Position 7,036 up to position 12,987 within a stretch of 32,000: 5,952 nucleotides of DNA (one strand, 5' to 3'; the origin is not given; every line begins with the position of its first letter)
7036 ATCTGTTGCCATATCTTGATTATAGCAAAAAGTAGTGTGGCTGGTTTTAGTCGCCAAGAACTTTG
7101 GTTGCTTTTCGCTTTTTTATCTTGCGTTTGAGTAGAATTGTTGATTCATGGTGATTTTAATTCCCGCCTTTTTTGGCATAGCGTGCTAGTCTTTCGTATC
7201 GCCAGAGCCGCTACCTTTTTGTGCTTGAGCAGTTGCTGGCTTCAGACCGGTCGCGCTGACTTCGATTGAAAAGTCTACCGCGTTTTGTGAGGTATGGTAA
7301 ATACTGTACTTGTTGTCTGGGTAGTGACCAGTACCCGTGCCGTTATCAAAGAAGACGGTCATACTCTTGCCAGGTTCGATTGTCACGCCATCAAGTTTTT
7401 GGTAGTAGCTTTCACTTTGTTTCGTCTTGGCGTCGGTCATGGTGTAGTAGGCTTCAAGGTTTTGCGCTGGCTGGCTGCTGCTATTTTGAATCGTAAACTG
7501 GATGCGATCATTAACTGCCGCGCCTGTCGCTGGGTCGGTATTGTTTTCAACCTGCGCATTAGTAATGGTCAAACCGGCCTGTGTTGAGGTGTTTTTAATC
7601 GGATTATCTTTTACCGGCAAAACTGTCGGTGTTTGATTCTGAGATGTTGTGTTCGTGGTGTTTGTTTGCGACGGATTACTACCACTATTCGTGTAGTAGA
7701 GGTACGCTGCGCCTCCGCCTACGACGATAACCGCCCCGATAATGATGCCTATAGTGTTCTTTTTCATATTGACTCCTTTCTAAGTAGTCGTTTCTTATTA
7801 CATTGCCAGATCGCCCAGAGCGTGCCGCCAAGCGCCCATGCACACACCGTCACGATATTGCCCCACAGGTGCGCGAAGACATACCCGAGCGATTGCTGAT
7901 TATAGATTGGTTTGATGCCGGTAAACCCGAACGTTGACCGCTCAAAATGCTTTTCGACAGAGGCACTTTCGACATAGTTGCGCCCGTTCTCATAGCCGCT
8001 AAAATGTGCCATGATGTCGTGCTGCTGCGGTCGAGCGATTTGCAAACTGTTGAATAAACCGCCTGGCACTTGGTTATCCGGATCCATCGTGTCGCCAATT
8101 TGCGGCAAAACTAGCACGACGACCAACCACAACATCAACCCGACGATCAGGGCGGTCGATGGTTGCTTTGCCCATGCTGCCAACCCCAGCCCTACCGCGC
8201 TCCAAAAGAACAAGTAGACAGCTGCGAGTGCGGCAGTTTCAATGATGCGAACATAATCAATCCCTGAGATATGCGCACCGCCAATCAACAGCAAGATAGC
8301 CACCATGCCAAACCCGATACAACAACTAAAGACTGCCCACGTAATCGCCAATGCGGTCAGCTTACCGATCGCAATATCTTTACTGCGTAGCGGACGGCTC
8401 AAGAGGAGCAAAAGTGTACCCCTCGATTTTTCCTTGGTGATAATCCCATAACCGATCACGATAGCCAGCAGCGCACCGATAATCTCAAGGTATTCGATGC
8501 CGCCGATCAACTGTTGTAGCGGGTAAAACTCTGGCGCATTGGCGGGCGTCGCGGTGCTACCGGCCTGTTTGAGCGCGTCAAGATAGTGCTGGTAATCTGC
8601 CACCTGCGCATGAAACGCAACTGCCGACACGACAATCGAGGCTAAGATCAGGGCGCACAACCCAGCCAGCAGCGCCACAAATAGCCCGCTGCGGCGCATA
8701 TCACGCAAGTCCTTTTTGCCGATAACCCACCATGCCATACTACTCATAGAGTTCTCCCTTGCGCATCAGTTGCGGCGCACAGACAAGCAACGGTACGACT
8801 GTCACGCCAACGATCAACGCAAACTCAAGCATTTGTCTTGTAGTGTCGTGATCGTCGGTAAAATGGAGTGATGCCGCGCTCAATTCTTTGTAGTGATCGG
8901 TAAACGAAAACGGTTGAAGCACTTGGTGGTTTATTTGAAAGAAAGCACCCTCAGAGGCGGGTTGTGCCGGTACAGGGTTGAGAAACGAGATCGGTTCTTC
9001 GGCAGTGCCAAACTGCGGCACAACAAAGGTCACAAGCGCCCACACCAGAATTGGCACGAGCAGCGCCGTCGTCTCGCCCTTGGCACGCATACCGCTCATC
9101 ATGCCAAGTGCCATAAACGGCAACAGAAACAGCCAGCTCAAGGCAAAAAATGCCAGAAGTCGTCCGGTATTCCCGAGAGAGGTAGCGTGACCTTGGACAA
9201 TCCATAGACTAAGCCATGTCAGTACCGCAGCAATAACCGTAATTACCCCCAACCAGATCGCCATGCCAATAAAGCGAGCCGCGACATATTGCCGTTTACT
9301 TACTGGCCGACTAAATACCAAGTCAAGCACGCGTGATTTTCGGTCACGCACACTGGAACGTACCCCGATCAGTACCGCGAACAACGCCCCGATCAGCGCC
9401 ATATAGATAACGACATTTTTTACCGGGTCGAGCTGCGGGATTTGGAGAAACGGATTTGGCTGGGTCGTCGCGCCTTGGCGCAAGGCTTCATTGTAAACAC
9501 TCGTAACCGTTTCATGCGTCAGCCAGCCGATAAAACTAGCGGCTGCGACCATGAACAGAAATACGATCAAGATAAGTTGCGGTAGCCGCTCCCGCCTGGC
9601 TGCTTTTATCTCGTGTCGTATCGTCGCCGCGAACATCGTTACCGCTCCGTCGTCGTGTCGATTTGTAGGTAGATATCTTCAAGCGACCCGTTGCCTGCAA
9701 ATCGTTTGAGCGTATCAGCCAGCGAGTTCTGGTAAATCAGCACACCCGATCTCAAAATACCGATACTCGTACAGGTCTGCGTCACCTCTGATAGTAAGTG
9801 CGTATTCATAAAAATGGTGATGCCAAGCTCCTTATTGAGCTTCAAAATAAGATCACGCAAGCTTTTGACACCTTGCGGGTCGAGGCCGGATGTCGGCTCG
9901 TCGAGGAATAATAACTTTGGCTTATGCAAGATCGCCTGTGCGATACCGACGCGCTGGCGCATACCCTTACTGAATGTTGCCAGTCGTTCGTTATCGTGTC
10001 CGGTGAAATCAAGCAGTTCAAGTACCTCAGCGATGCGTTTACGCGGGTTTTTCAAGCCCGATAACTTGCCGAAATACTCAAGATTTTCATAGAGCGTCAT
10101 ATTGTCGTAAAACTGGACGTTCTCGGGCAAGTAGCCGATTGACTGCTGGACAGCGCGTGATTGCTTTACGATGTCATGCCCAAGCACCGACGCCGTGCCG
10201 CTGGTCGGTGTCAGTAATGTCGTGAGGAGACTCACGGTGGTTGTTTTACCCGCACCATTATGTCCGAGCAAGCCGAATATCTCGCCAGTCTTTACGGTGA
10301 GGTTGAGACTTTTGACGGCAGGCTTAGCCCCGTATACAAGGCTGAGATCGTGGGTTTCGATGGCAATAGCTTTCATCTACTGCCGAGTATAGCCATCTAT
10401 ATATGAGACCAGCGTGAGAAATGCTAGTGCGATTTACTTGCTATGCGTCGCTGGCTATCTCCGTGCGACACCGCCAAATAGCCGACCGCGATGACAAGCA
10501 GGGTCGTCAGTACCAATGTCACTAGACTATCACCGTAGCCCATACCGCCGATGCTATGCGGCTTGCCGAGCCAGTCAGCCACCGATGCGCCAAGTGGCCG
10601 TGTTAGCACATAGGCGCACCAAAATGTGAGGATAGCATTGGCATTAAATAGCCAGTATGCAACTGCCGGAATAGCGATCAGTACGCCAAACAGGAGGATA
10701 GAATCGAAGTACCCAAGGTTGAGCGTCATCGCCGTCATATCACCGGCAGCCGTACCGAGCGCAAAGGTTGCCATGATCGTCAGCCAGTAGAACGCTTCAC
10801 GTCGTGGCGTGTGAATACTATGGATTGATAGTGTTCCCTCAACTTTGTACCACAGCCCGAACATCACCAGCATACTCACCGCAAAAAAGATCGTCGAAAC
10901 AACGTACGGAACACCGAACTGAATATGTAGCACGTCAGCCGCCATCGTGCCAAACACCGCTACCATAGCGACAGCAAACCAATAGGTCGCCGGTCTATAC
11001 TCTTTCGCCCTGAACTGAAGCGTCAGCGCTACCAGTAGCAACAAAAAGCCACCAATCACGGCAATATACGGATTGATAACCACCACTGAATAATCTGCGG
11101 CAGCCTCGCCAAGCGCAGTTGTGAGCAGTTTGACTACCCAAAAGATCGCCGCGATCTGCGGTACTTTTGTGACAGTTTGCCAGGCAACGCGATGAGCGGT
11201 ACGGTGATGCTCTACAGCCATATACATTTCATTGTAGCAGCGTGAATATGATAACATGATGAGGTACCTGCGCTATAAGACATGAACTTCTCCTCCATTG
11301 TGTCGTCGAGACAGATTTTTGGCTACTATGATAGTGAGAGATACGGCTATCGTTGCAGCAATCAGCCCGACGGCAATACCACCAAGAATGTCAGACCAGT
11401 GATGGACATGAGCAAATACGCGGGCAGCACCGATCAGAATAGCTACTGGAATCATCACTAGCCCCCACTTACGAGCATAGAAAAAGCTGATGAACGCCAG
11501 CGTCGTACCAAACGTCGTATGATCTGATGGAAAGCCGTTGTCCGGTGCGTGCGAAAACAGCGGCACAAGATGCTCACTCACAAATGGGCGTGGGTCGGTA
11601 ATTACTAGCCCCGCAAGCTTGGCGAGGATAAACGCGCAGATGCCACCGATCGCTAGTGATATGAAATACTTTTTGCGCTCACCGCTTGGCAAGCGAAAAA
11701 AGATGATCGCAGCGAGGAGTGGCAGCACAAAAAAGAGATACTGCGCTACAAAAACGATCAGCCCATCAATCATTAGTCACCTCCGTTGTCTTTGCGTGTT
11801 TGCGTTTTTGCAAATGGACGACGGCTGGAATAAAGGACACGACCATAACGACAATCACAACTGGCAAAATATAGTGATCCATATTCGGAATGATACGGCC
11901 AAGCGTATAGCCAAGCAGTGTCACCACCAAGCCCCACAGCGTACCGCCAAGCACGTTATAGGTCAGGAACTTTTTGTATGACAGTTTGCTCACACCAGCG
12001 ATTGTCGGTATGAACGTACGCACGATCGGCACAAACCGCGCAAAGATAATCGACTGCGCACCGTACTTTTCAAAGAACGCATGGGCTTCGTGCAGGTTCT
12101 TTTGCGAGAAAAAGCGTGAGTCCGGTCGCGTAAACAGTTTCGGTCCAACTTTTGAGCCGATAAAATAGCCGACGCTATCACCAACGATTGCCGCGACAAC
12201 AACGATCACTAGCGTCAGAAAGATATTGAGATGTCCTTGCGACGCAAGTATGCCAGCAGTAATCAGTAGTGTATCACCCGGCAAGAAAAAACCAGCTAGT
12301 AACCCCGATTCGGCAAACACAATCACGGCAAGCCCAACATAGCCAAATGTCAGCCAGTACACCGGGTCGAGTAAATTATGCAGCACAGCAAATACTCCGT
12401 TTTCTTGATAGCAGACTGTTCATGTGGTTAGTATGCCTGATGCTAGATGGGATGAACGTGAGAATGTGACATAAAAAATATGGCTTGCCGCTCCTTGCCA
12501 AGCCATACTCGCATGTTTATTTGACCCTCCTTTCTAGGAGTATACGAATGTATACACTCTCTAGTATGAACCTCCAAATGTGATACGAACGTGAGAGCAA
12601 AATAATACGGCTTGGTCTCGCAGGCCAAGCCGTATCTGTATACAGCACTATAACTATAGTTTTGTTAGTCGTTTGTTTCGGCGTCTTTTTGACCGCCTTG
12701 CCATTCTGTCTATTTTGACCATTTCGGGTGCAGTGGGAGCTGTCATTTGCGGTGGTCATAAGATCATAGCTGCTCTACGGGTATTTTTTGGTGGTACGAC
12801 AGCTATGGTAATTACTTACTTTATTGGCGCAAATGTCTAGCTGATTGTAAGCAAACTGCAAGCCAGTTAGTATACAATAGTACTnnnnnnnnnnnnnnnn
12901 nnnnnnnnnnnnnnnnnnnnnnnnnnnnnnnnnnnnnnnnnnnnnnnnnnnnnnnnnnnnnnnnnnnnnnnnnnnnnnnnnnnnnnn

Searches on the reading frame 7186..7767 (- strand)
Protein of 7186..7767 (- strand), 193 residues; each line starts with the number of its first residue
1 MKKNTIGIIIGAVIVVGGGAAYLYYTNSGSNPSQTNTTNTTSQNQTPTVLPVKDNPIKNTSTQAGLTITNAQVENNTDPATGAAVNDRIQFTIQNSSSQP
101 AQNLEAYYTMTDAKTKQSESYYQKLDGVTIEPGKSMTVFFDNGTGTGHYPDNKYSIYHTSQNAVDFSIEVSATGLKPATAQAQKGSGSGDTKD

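Call 18: search_protein_families(library=pfam, proteins=[window:7186-7767:-], max_evalue=1)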
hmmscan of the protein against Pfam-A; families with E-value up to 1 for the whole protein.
window:7186-7767:- (193 aa): 2 families
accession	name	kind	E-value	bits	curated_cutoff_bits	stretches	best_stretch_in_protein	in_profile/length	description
PF12685.13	SpoIIIAH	-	0.0027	18.1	30.6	1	8-127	4-125/191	SpoIIIAH-like protein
PF00932.25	LTD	-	0.52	11.1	34.3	1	90-151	24-80/109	Lamin Tail Domain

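Call 49: find_encoding_contigs(protein=window:7186-7767:-, flank=10000, max_places=5)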
Protein window:7186-7767:- (193 aa): 22 contigs read that carry it; 5 places shown.
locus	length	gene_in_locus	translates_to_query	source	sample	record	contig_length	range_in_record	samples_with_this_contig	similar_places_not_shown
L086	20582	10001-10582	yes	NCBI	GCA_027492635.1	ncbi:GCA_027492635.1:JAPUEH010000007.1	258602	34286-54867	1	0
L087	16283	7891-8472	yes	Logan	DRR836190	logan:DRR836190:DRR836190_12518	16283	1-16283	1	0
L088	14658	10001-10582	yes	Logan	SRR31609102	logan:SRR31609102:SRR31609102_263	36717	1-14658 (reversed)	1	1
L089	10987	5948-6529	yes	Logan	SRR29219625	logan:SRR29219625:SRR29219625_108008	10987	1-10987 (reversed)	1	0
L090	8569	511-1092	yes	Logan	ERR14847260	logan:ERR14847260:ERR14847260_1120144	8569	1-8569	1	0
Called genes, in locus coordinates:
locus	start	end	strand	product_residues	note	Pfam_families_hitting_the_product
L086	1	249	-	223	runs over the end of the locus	PF00072:Response_reg, PF00486:Trans_reg_C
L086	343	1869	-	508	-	PF03116:NQR2_RnfD_RnfE, PF00175:NAD_binding_1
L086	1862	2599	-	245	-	PF02424:ApbE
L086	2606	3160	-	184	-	PF04205:FMN_bind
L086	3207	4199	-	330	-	PF00512:HisKA, PF02518:HATPase_c, PF13589:HATPase_c_3 (weak)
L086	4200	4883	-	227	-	PF00072:Response_reg, PF00486:Trans_reg_C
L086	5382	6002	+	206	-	PF09335:VTT_dom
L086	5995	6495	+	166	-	PF01569:PAP2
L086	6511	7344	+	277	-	PF03988:DUF347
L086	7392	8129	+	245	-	PF00005:ABC_tran, PF13304:AAA_21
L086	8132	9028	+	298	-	PF12679:ABC2_membrane_2, PF12698:ABC2_membrane_3, PF13346:ABC2_membrane_5 (weak)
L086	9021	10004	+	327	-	PF12679:ABC2_membrane_2, PF12730:ABC2_membrane_4 (weak)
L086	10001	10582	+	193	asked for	-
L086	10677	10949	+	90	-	-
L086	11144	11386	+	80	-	-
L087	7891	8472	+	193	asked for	-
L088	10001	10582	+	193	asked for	-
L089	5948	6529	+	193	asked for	-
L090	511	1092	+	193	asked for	-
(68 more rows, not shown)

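Call 65: search_protein_families(library=ncbifam, proteins=[window:7186-7767:-], max_evalue=0.00001)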
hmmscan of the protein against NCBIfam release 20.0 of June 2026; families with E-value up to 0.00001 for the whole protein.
window:7186-7767:- (193 aa): 0 families

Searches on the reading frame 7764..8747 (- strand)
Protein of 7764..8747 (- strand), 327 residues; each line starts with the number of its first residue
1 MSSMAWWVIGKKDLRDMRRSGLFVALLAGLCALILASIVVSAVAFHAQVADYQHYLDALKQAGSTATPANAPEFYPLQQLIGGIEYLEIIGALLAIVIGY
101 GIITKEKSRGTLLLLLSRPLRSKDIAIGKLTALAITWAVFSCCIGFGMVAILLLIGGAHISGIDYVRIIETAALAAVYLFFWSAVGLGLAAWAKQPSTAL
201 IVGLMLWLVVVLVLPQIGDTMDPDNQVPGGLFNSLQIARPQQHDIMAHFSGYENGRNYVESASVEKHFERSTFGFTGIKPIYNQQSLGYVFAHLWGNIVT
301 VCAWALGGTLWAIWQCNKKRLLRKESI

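Call 18: search_protein_families(library=pfam, proteins=[window:7764-8747:-], max_evalue=1)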
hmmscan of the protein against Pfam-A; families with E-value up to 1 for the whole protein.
window:7764-8747:- (327 aa): 5 families
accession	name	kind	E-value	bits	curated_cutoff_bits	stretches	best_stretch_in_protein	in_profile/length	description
PF12679.13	ABC2_membrane_2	-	2.7e-28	99.5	27.2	1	7-263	1-246/283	ABC-2 family transporter protein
PF12730.13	ABC2_membrane_4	-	2.9e-06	27.8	27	1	84-206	54-175/179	ABC-2 family transporter protein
PF12698.13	ABC2_membrane_3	-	0.021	14.4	31.6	1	89-214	167-287/347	ABC-2 family transporter protein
PF06422.18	PDR_CDR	-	0.04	14.2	20.5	1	282-315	34-67/92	CDR ABC transporter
PF02990.21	EMP70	-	0.2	10.7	27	1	91-214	259-376/517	Endomembrane protein 70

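Call 65: search_protein_families(library=ncbifam, proteins=[window:7764-8747:-], max_evalue=0.00001)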
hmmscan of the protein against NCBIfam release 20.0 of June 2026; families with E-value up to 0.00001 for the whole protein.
window:7764-8747:- (327 aa): 0 families

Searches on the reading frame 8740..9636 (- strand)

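Call 18: search_protein_families(library=pfam, proteins=[window:8740-9636:-], max_evalue=1)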
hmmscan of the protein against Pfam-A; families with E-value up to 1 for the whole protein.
window:8740-9636:- (298 aa): 7 families
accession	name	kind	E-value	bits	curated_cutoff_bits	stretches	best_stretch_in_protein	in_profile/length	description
PF12679.13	ABC2_membrane_2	-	1.4e-21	77.5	27.2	1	6-287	4-275/283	ABC-2 family transporter protein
PF13346.12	ABC2_membrane_5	-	8.7e-08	32.4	25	1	74-191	34-148/205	ABC-2 family transporter protein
PF12698.13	ABC2_membrane_3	-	2.5e-07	30.6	31.6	1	75-207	164-288/347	ABC-2 family transporter protein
PF12730.13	ABC2_membrane_4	-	6e-05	23.5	27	1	22-180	18-161/179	ABC-2 family transporter protein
PF01061.29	ABC2_membrane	-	0.0082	16.1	26.9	1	20-204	24-175/211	ABC-2 type transporter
PF23906.1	DUF7248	-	0.41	11.1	27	1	20-50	15-45/58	Family of unknown function (DUF7248)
PF20563.3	DUF6773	-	0.82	9.9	27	0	73-101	85-113/163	Family of unknown function (DUF6773)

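Call 65: search_protein_families(library=ncbifam, proteins=[window:8740-9636:-], max_evalue=0.00001)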
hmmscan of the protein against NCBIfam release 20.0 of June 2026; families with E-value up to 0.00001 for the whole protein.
window:8740-9636:- (298 aa): 0 families

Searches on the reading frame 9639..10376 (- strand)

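Call 18: search_protein_families(library=pfam, proteins=[window:9639-10376:-], max_evalue=1)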
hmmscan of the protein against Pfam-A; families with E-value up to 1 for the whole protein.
window:9639-10376:- (245 aa): 10 families
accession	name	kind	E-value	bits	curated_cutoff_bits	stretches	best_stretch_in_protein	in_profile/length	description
PF00005.33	ABC_tran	-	7.1e-35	121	25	1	22-163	2-137/137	ABC transporter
PF13304.12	AAA_21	-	1.8e-11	45.1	27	1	118-194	221-299/304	AAA domain, putative AbiEii toxin, Type IV TA system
PF13555.12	AAA_29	-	0.011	15.9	27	1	31-59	22-50/61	P-loop containing region of AAA domain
PF00448.28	SRP54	-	0.018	15.1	22.7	1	36-73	6-43/196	SRP54-type protein, GTPase domain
PF01078.27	Mg_chelatase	-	0.022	14.6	20.3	1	10-63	1-54/207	Magnesium chelatase, subunit ChlI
PF13401.12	AAA_22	-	0.024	15.4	27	1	36-176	10-104/130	AAA domain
PF13476.12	AAA_23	-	0.063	14.3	27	1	32-60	20-48/201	AAA domain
PF08245.18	Mur_ligase_M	-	0.11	12.9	24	1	42-82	5-45/200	Mur ligase middle domain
PF13175.12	AAA_15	-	0.12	12.4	32.1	0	36-58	28-50/374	AAA ATPase domain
PF13604.12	AAA_30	-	0.2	11.8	27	1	30-65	17-52/191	AAA domain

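Call 65: search_protein_families(library=ncbifam, proteins=[window:9639-10376:-], max_evalue=0.00001)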
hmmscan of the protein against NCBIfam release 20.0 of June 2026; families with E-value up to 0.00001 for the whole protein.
window:9639-10376:- (245 aa): 182 families (the best 25 are shown)
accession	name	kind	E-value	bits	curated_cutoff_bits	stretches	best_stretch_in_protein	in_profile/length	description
TIGR01188.1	drrA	subfamily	8.3e-72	242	312.45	1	14-230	2-218/302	daunorubicin resistance ABC transporter, ATP-binding protein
TIGR03522.1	GldA_ABC_ATP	equivalog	1.2e-57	195.6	402.6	1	5-221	2-218/301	gliding motility-associated ABC transporter ATP-binding subunit GldA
TIGR03740.1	galliderm_ABC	subfamily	1.8e-57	194.6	309.75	1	7-220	2-209/223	lantibiotic protection ABC transporter ATP-binding subunit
NF033858.1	ABC2_perm_RbbA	equivalog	1.1e-53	182.4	1050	1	3-238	264-499/909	ribosome-associated ATPase/putative transporter RbbA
TIGR03864.1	PQQ_ABC_ATP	hypoth_equivalog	7.2e-49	166.4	302.25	1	5-238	1-234/236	ABC transporter, ATP-binding subunit, PQQ-dependent alcohol dehydrogenase system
NF010059.0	PRK13536.1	equivalog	6.5e-40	136.9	549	1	2-216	40-255/342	nodulation factor ABC transporter ATP-binding protein NodI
NF010060.0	PRK13537.1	equivalog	1.9e-39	135.4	521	1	3-217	13-228/314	nodulation factor ABC transporter ATP-binding protein NodI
TIGR01288.1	nodI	equivalog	1.3e-37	129.4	424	1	4-215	3-215/303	nodulation factor ABC transporter ATP-binding protein NodI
TIGR04521.1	ECF_ATPase_2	equivalog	2.8e-36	125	330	1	17-225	17-235/279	energy-coupling factor transporter ATPase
TIGR01186.1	proV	subfamily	3.7e-36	125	326.6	1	16-214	4-209/363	betaine/proline/choline family ABC transporter ATP-binding protein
TIGR04406.1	LPS_export_lptB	equivalog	1.2e-35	123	240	1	7-221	3-221/239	LPS export ABC transporter ATP-binding protein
TIGR01257.1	rim_protein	equivalog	1.8e-35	121.3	4012.85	1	17-226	942-1150/2272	rim ABC transporter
TIGR03410.1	urea_trans_UrtE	equivalog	2.5e-34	118.7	285.8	1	7-220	2-217/230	urea ABC transporter ATP-binding subunit UrtE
TIGR02315.1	ABC_phnC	equivalog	2.6e-34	118.7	266.1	1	6-218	2-229/243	phosphonate ABC transporter ATP-binding protein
NF008513.0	PRK11432.1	equivalog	1.4e-33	116.3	496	1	8-220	9-222/351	ferric ABC transporter ATP-binding protein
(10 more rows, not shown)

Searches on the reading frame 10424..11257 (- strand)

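Call 18: search_protein_families(library=pfam, proteins=[window:10424-11257:-], max_evalue=1)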
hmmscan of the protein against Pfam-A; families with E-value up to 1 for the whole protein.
window:10424-11257:- (277 aa): 2 families
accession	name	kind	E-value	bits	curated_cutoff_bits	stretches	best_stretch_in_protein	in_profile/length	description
PF03988.17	DUF347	-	1.4e-46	157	28.2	4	92-141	2-51/52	Repeat of Unknown Function (DUF347)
PF07204.16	Orthoreo_P10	-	0.29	11.5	21.4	1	46-82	26-62/98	Orthoreovirus membrane fusion protein p10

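Call 65: search_protein_families(library=ncbifam, proteins=[window:10424-11257:-], max_evalue=0.00001)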
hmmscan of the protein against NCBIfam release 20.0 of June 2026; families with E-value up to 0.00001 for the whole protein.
window:10424-11257:- (277 aa): 0 families

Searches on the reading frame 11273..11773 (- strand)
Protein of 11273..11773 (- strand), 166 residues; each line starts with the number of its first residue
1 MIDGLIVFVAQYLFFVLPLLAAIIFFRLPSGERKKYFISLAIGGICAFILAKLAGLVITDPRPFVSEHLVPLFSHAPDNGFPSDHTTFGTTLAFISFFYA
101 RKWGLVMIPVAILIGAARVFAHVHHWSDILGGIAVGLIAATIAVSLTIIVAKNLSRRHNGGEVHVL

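Call 18: search_protein_families(library=pfam, proteins=[window:11273-11773:-], max_evalue=1)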
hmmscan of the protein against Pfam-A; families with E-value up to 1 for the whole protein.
window:11273-11773:- (166 aa): 4 families
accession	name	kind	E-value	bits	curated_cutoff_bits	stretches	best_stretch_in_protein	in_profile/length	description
PF01569.27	PAP2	-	2.4e-16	60.1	27.2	1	36-145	5-123/130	PAP2 superfamily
PF14360.12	PAP2_C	-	0.018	16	27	1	83-137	8-66/74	PAP2 superfamily C-terminal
PF14378.12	PAP2_3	-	0.062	13.5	27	1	80-141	126-189/190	PAP2 superfamily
PF12822.12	ECF_trnsprt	-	0.19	12.1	30.7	1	7-91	70-141/169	ECF transporter, substrate-specific component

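Call 65: search_protein_families(library=ncbifam, proteins=[window:11273-11773:-], max_evalue=0.00001)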
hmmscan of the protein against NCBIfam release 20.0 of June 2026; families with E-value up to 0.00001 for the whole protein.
window:11273-11773:- (166 aa): 2 families
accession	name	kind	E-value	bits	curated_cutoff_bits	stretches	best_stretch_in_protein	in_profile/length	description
NF008813.0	PRK11837.1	equivalog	9.5e-21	74.6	229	1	5-154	26-179/202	undecaprenyl-diphosphate phosphatase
NF047884.1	UdeprDiPSep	equivalog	2.8e-13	50.2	250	1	4-146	43-186/188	undecaprenyl-diphosphatase SepP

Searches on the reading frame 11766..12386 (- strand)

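Call 18: search_protein_families(library=pfam, proteins=[window:11766-12386:-], max_evalue=1)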
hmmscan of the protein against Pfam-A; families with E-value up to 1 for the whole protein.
window:11766-12386:- (206 aa): 1 family
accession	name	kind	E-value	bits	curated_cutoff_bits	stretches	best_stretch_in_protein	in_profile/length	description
PF09335.16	VTT_dom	-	8.4e-24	84.8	33.9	1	35-160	1-122/123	VTT domain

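Call 65: search_protein_families(library=ncbifam, proteins=[window:11766-12386:-], max_evalue=0.00001)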
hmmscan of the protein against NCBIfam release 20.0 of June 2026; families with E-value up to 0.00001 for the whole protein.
window:11766-12386:- (206 aa): 3 families
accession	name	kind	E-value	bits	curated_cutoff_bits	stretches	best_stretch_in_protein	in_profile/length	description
NF008102.0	PRK10847.1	equivalog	2e-50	171.6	236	1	16-200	30-215/219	DedA family protein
NF052604.1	UndecprPTUtpABac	equivalog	2.3e-21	76.8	250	1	15-196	16-191/198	undecaprenyl phosphate transporter UptA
NF052605.1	UndecprPTUptAStph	equivalog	8.7e-21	74.8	300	1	13-186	11-192/197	undecaprenyl phosphate transporter UptA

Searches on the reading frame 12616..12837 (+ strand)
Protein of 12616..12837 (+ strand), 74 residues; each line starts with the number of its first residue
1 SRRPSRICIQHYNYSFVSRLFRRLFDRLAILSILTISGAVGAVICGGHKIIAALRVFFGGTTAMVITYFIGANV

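Call 18: search_protein_families(library=pfam, proteins=[window:12616-12837:+], max_evalue=1)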
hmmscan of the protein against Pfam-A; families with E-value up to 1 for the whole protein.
seq(74 aa): 2 families
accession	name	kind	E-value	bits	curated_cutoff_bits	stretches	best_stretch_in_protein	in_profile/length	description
PF01988.24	VIT1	-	3.8e-05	24.1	28.1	1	30-71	172-213/214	VIT family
PF24126.1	DUF7394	-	0.36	11.6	27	1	32-57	3-28/65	Family of unknown function (DUF7394)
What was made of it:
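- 12709..12840 (+): Remnant of the 3' end of a VIT1 (Fe2+/Mn2+ transporter family) gene, with its stop at 12838-12840. Pfam VIT1 E = 3.8e-5, profile positions 172-213 of 214 (call 18).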
